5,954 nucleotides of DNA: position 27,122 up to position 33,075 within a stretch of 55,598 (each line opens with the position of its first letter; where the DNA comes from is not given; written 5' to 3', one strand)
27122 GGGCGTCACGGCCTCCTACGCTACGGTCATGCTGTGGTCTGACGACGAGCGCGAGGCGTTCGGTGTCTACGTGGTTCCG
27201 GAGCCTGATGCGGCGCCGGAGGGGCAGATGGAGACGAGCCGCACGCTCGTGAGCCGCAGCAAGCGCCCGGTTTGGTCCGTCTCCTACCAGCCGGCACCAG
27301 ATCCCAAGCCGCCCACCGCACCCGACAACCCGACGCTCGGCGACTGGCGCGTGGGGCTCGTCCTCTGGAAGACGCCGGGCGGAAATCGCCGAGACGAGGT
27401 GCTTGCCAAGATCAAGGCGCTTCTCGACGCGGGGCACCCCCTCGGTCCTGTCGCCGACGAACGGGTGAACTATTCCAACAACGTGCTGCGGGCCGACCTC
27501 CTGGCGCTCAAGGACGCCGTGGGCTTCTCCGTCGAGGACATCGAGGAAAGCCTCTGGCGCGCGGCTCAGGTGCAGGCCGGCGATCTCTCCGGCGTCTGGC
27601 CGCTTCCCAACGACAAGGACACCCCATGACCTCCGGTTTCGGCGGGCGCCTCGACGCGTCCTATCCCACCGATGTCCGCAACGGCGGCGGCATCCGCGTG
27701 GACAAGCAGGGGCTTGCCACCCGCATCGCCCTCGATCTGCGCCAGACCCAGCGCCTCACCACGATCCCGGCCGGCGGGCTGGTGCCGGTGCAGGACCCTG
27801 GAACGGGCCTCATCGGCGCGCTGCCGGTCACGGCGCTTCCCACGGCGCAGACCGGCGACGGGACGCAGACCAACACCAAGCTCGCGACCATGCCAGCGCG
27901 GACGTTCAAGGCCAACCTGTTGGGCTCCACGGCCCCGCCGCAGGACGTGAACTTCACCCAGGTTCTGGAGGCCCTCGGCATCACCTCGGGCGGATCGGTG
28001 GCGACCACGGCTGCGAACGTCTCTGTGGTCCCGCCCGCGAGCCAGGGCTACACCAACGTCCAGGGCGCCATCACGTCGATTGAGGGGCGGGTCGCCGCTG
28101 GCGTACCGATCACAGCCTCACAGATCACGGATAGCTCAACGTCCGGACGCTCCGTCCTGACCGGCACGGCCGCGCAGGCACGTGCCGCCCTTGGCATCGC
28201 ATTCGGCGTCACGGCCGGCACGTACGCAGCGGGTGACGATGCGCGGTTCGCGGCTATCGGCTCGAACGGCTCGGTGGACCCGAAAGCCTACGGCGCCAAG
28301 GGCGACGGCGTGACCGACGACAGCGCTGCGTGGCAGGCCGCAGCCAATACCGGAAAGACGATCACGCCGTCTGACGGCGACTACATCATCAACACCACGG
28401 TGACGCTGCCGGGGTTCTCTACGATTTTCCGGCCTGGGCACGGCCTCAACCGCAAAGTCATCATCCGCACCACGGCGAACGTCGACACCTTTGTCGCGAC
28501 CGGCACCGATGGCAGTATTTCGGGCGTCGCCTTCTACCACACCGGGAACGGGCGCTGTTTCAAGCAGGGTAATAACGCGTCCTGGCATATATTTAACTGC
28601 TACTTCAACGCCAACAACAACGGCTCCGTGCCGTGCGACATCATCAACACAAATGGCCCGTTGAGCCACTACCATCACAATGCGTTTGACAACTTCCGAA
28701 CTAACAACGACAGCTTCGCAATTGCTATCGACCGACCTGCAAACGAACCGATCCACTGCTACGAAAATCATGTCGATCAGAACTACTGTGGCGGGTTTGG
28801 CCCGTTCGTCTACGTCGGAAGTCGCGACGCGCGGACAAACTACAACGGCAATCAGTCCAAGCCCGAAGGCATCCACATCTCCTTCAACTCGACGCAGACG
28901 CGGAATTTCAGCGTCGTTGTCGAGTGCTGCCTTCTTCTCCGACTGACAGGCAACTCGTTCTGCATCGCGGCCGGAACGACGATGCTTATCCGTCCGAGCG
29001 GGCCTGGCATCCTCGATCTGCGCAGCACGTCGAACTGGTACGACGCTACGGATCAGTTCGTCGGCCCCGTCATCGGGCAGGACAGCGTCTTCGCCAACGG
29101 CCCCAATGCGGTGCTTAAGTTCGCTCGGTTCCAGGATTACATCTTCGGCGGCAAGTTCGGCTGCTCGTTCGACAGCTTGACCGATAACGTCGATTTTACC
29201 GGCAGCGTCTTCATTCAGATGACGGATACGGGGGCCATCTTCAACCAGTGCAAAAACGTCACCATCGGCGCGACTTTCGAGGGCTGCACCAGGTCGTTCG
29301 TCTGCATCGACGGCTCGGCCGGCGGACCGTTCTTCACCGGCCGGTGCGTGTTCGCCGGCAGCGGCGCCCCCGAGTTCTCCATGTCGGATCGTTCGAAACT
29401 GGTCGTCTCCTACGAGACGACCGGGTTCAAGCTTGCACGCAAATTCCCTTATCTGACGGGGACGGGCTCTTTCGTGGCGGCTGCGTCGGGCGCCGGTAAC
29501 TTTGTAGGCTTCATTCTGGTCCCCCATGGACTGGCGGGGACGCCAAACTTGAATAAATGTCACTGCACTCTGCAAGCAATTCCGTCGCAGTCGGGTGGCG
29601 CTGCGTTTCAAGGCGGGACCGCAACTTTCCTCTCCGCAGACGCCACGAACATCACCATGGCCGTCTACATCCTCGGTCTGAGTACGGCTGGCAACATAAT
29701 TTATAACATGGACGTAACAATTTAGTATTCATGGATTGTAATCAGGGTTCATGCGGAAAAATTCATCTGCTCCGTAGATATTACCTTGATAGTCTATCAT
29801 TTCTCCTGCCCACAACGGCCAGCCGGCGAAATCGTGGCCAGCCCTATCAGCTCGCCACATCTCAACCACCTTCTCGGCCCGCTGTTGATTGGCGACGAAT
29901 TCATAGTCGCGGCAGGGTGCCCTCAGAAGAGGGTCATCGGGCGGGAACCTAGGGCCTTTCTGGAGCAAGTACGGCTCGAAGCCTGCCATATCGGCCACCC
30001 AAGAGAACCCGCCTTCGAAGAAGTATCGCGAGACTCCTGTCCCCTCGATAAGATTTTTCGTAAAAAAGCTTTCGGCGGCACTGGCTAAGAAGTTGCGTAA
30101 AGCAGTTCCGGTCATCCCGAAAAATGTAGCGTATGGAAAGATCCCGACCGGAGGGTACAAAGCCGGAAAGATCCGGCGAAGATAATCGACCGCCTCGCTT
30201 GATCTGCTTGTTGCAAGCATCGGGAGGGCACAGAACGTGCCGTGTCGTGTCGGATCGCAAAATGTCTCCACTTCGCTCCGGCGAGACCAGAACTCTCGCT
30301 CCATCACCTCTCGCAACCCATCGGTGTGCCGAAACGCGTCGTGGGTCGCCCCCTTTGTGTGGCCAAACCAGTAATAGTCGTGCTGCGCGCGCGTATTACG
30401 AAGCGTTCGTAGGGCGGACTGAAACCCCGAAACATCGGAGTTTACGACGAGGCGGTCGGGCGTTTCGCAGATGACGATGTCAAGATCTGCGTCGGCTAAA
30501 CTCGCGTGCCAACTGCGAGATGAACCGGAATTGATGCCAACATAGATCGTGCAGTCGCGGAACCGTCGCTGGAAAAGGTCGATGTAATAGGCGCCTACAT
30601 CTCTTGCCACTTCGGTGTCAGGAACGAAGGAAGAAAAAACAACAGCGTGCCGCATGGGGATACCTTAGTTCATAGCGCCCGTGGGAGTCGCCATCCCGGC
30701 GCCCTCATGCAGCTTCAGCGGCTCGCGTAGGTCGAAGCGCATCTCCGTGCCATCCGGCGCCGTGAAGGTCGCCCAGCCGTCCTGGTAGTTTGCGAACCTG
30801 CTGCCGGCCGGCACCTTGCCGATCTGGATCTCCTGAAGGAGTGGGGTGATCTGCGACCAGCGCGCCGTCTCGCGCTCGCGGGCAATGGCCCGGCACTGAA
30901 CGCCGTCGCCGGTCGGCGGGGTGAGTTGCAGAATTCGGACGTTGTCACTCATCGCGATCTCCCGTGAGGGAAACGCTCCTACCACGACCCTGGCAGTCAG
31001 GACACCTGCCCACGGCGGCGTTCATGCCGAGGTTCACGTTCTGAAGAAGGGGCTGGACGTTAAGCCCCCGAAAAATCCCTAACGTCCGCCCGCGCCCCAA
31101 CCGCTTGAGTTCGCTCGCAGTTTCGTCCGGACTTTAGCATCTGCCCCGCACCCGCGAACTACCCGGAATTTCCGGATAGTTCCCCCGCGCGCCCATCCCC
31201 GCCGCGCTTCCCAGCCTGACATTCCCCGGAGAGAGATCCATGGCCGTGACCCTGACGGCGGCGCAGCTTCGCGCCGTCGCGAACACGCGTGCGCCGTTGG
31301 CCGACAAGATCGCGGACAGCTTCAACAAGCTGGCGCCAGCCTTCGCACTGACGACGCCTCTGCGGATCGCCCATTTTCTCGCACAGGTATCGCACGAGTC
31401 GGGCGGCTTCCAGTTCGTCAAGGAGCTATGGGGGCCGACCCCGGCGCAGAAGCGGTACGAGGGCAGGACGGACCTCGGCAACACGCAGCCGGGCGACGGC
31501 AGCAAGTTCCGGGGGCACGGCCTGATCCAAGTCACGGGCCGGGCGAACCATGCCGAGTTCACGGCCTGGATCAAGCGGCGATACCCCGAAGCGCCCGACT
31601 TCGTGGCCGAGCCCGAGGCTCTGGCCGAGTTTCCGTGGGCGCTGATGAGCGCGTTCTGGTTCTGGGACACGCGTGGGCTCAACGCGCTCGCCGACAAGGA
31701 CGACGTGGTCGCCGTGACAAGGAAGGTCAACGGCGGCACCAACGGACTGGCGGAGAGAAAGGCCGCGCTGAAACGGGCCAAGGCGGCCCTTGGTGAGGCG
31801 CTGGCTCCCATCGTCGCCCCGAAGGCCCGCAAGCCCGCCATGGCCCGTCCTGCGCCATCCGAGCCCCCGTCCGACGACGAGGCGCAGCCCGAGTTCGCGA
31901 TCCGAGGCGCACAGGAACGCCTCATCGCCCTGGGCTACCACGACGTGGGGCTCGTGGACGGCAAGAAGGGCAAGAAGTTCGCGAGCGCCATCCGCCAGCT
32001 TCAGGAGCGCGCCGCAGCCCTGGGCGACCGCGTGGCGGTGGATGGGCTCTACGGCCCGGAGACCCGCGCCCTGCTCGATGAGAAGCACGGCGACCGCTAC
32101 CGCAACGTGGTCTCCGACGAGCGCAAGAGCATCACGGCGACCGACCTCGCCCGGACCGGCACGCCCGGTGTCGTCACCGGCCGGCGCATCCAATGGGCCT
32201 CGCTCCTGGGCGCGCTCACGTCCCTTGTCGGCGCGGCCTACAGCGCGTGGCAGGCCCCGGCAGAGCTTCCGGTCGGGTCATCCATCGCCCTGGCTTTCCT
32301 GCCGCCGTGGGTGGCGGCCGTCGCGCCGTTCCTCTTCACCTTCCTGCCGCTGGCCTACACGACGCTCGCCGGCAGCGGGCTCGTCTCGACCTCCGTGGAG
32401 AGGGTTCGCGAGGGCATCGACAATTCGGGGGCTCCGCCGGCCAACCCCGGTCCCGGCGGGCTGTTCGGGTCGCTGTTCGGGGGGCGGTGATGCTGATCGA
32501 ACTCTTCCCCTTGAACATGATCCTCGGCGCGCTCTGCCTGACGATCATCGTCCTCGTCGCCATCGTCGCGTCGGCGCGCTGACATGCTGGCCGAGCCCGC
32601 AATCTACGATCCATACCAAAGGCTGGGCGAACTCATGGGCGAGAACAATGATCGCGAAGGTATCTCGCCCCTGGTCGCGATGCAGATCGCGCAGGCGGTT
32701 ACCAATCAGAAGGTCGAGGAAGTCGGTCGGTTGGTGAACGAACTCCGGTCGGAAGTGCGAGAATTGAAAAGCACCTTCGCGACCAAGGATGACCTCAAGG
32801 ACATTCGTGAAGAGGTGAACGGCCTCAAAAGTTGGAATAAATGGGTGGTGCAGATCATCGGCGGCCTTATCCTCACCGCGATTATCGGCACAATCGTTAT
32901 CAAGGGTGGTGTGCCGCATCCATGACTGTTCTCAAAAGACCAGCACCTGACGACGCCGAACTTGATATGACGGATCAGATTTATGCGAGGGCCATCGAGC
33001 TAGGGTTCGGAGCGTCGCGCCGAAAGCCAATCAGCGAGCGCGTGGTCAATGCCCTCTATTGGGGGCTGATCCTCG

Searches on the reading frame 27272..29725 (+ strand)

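Call 70: search_protein_families(library=pfam, proteins=[window:27272-29725:+], max_evalue=0.01)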
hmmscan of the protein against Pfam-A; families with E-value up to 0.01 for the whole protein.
window:27272-29725:+ (817 aa): 1 family
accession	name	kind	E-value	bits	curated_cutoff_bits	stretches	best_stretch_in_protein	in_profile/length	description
PF12708.12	Pect-lyase_RHGA_epim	-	0.00022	21.5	27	1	338-409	5-80/213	Rhamnogalacturonase A/epimerase, pectate lyase-like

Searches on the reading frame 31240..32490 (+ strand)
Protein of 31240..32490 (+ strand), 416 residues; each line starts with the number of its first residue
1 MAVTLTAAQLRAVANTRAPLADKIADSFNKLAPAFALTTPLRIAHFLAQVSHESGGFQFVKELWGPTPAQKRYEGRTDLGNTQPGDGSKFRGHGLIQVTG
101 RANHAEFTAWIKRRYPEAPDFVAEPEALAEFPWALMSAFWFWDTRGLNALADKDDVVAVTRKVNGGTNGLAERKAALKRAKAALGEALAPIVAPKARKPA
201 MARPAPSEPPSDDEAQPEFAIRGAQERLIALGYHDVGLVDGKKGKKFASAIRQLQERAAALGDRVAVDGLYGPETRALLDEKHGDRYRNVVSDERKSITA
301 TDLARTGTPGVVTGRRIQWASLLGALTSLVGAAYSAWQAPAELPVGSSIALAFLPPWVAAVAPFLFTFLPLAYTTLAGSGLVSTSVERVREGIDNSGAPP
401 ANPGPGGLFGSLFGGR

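Call 70: search_protein_families(library=pfam, proteins=[window:31240-32490:+], max_evalue=0.01)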
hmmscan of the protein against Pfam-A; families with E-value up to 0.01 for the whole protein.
window:31240-32490:+ (416 aa): 3 families
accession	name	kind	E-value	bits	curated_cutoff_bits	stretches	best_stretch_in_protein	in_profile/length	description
PF01471.23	PG_binding_1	-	6.5e-07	29.9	23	1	222-279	6-57/57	Putative peptidoglycan binding domain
PF00182.24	Glyco_hydro_19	-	0.00048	20.4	25.5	1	41-146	51-158/232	Chitinase class I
PF23425.1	DUF7113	-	0.0076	16.6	27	0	96-190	2-93/107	Family of unknown function (DUF7113)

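Call 71: search_protein_families(library=phrogs, proteins=[window:31240-32490:+], max_evalue=0.001)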
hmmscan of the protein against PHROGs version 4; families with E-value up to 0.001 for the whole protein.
window:31240-32490:+ (416 aa): 10 families
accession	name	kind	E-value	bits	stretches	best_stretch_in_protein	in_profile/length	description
phrog_181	-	lysis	1.3e-64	220.5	1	2-211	329-557/769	endolysin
phrog_14712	-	moron, auxiliary metabolic gene and host takeover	3.1e-63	214.9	1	5-181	4-184/322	chitinase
phrog_9506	-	lysis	4.5e-57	195.2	1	22-196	21-204/330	endolysin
phrog_34417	-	unknown function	8.4e-35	121.5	1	28-190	31-200/326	-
phrog_1519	-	lysis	1.9e-34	120.7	1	21-270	216-463/502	endolysin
phrog_26317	-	unknown function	2.4e-33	115.6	1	61-185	2-118/119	-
phrog_317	-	lysis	6.5e-28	99.1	1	17-194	205-368/492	endolysin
phrog_2649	-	lysis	2.4e-08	35.2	1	173-300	151-255/261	endolysin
phrog_1493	-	lysis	2.5e-07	31.2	1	107-290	163-316/394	endolysin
phrog_3201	-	tail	2.7e-06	26.3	1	79-225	2103-2252/2408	tail fiber protein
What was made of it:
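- Checked: The endolysin at 31240-32490 and the integrase at 41384-42697 flank the arm as stated (calls 70, 71).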

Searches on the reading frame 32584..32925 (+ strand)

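Call 70: search_protein_families(library=pfam, proteins=[window:32584-32925:+], max_evalue=0.01)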
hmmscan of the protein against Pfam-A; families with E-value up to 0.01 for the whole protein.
window:32584-32925:+ (113 aa): 1 family
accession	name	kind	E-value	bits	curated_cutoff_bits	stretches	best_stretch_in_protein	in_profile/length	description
PF10779.14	XhlA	-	0.00015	22.3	34.7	1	42-103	4-66/67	Haemolysin XhlA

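Call 71: search_protein_families(library=phrogs, proteins=[window:32584-32925:+], max_evalue=0.001)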
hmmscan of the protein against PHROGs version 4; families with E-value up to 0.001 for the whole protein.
window:32584-32925:+ (113 aa): 0 families
